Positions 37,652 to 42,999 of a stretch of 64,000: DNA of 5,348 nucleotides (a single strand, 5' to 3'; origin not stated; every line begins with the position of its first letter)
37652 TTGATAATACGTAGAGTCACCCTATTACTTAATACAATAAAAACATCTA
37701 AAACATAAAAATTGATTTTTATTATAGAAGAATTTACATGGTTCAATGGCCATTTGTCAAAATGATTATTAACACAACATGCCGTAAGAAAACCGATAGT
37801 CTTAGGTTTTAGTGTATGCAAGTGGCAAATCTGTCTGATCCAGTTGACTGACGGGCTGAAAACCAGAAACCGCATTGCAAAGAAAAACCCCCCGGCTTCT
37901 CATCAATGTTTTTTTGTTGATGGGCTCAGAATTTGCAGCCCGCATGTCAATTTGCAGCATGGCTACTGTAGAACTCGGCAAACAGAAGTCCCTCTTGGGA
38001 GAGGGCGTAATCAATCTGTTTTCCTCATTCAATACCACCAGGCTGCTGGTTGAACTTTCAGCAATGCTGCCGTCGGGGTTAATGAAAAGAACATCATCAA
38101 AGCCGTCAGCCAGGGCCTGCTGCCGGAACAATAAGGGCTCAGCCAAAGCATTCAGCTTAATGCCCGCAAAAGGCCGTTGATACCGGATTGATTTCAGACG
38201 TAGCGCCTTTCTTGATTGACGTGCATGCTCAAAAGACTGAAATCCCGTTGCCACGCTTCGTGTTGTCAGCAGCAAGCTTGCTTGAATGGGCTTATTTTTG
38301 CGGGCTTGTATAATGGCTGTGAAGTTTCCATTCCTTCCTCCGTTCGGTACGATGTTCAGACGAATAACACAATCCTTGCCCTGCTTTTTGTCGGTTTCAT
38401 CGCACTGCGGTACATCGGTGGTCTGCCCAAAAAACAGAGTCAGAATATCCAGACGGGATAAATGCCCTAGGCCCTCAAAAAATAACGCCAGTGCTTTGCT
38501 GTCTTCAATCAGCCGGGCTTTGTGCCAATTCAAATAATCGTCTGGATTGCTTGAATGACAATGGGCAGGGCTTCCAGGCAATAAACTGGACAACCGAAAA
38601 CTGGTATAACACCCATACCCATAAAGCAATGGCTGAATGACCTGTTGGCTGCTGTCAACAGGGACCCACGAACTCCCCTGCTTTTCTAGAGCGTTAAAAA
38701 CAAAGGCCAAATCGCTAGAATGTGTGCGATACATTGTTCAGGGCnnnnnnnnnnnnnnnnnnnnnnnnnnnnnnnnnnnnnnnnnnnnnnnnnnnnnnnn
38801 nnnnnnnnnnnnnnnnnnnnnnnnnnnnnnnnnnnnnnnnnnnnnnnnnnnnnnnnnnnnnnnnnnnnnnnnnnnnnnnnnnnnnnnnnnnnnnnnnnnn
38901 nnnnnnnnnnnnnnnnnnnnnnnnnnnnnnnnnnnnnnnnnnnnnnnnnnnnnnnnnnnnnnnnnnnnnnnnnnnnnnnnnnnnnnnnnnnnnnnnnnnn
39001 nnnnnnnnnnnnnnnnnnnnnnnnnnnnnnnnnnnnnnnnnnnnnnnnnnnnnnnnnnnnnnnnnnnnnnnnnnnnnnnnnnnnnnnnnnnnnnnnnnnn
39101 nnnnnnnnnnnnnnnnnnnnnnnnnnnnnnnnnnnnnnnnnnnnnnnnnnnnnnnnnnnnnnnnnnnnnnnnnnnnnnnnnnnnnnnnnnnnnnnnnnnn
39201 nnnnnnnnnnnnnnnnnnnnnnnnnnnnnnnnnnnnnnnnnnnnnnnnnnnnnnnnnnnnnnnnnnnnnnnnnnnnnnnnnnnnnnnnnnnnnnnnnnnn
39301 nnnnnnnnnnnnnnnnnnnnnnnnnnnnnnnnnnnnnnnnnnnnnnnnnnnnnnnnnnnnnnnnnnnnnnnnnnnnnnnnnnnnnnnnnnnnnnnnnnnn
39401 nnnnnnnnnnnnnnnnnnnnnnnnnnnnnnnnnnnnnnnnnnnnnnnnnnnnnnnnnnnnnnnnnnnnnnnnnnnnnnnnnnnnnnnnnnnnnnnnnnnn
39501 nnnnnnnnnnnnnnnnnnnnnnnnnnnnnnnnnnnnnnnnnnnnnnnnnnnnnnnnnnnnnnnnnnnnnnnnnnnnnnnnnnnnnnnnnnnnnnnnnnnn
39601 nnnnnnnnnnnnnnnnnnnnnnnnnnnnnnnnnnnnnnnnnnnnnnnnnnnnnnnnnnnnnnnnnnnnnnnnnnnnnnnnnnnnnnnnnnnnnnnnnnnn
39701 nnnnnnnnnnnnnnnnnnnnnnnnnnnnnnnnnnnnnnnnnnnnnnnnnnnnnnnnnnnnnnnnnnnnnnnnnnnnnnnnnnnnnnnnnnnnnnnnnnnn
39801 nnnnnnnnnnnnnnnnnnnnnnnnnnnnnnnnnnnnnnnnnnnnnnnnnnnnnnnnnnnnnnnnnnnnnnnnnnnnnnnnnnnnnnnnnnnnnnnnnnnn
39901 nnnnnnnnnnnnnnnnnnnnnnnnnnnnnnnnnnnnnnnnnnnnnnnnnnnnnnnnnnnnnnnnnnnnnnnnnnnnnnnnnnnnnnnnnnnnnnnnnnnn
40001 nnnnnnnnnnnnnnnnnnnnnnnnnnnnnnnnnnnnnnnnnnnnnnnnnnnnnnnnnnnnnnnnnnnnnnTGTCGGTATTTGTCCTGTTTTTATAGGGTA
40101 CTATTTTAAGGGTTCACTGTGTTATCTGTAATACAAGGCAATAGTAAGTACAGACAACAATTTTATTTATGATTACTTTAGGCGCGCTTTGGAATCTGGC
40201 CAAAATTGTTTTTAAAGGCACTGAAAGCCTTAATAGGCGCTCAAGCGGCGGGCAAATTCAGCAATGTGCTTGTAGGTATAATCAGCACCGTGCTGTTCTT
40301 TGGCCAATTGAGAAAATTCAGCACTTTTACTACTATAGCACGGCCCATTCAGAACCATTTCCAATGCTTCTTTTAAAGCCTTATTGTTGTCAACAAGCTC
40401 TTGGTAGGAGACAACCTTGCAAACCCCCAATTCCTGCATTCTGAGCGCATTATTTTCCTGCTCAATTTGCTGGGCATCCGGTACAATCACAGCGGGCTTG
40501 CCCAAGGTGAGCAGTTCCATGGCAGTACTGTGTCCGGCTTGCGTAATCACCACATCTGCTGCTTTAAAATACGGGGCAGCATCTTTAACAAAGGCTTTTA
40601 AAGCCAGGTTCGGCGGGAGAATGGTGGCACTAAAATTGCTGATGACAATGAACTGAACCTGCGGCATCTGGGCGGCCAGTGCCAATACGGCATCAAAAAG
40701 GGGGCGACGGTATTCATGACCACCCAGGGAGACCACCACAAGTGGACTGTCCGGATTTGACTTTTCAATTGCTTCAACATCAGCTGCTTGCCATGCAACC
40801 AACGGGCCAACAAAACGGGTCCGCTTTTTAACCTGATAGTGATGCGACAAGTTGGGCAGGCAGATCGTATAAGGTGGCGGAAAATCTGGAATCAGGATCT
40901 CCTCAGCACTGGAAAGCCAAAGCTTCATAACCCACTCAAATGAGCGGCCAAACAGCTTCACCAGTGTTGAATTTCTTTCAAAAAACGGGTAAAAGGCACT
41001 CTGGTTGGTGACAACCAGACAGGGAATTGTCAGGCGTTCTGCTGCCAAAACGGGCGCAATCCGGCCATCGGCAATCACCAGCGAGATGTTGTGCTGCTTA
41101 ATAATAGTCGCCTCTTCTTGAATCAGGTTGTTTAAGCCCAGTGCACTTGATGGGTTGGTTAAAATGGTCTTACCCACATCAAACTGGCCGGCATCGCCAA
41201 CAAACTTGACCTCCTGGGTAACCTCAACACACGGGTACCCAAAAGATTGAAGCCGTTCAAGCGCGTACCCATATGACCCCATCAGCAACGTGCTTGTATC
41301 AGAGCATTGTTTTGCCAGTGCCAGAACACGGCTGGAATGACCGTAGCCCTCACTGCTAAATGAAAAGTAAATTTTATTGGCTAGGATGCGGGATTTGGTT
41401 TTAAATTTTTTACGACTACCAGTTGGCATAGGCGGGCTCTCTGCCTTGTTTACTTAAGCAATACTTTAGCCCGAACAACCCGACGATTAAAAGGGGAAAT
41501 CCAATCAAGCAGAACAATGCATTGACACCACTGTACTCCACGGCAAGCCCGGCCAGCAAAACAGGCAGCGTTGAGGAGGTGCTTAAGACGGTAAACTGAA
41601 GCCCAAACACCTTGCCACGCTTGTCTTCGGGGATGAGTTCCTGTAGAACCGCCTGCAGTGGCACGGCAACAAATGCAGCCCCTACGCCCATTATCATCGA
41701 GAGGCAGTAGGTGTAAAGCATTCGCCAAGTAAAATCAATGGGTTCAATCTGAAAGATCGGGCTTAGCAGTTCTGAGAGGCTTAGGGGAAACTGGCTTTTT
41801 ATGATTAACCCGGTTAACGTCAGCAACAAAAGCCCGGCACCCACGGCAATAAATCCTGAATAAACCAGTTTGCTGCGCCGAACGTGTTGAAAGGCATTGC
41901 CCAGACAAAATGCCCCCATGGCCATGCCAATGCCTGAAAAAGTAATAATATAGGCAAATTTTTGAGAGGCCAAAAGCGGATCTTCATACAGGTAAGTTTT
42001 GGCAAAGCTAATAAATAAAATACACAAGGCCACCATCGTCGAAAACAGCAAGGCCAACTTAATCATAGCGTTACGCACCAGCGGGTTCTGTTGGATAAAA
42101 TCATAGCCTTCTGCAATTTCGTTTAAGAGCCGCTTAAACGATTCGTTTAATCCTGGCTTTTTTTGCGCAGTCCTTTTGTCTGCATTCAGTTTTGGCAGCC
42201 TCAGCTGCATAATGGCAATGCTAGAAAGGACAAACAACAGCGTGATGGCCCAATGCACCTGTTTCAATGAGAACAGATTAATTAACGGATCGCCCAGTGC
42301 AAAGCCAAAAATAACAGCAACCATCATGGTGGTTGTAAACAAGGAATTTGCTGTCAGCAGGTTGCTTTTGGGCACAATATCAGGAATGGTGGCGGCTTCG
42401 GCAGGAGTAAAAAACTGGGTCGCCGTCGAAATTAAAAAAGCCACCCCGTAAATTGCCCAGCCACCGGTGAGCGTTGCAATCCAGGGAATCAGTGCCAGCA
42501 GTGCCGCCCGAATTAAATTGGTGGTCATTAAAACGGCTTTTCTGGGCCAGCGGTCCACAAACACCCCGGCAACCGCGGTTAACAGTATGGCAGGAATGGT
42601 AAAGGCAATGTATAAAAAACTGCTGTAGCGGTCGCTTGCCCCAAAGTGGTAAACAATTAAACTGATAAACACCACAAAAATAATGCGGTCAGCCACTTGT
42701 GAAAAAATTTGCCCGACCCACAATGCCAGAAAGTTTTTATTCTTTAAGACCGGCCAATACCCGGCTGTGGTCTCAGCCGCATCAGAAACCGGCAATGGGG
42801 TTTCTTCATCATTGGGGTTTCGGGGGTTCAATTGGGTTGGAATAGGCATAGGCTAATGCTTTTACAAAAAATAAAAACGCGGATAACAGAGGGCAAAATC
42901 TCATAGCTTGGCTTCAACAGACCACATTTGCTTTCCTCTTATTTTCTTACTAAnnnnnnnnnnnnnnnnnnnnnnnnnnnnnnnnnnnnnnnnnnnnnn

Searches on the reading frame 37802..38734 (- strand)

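Call 46: search_protein_families(library=pfam, proteins=[window:37802-38734:-], max_evalue=0.00001)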
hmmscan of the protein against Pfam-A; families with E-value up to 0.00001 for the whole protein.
window:37802-38734:- (310 aa): 1 family
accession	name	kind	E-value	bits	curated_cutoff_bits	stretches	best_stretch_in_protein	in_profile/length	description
PF01063.24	Aminotran_4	-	1.3e-21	77.9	28.5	1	125-297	60-222/223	Amino-transferase class IV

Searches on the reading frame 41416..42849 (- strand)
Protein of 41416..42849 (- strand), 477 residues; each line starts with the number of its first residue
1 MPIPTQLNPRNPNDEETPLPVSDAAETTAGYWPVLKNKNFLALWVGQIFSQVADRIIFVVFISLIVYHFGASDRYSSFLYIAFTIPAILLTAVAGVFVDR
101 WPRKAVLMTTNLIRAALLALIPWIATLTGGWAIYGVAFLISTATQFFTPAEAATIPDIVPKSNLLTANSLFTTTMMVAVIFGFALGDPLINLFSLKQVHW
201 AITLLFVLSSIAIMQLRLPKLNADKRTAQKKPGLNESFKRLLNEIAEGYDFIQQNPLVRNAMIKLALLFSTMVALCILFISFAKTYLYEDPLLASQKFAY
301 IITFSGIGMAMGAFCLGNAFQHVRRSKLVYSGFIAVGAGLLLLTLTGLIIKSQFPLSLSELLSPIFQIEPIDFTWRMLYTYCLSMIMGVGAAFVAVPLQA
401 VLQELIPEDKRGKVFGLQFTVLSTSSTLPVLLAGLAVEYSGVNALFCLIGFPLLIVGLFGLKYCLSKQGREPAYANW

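Call 46: search_protein_families(library=pfam, proteins=[window:41416-42849:-], max_evalue=0.00001)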
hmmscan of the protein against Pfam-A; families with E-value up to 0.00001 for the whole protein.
window:41416-42849:- (477 aa): 2 families
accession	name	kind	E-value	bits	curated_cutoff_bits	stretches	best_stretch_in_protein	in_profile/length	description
PF07690.21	MFS_1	-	3.9e-32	112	33.4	2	43-348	1-290/347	Major Facilitator Superfamily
PF05977.19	MFS_3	-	9e-16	57.8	27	1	32-346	4-304/524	Transmembrane secretion effector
